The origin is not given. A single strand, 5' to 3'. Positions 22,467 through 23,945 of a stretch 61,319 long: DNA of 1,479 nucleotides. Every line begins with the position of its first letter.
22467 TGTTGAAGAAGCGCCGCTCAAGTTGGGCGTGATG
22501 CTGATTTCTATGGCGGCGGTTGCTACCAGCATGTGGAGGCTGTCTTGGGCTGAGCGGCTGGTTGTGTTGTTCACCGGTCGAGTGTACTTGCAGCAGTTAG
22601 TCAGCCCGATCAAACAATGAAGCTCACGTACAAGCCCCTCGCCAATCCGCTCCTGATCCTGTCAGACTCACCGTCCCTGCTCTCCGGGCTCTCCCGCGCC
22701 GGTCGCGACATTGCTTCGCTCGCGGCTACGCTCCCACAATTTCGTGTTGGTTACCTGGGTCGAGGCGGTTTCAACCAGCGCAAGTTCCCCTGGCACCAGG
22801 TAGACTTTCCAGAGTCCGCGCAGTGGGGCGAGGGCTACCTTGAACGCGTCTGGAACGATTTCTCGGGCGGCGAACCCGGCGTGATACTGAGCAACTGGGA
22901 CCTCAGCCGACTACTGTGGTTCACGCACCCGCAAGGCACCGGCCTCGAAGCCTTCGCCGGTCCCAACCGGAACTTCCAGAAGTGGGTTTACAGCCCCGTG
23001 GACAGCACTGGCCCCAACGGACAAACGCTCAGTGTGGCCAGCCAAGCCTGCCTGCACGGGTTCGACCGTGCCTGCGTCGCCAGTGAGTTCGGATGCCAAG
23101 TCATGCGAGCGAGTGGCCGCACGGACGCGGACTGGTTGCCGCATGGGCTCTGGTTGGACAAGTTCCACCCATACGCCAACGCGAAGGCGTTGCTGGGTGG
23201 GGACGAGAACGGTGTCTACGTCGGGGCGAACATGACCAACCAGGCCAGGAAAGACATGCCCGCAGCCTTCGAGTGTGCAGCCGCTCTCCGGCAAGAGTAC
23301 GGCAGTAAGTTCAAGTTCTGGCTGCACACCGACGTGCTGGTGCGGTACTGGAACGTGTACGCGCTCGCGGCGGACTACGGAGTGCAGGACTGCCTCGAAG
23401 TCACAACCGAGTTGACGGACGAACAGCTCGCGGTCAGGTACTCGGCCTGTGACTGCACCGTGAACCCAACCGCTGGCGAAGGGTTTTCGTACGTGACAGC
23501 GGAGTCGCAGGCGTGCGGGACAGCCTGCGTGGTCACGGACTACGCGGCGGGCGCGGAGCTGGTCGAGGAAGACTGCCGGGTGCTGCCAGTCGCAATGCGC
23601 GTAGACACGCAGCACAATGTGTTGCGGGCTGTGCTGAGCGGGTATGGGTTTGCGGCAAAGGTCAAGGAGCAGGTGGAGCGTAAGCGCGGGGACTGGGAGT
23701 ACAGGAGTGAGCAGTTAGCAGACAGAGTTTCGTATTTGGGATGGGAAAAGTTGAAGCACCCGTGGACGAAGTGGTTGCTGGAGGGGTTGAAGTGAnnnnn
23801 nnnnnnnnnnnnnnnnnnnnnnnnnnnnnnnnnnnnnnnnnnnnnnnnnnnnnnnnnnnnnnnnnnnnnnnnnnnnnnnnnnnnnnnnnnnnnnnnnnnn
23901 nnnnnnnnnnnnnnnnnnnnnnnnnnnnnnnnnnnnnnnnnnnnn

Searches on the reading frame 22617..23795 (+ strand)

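Call 30: search_protein_families(library=phrogs, proteins=[window:22617-23795:+], max_evalue=0.00001)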
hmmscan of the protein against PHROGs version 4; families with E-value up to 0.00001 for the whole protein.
window:22617-23795:+ (392 aa): 1 family
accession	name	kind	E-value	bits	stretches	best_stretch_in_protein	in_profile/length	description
phrog_2170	-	moron, auxiliary metabolic gene and host takeover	5.1e-17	63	1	144-327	123-304/374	glycosyltransferase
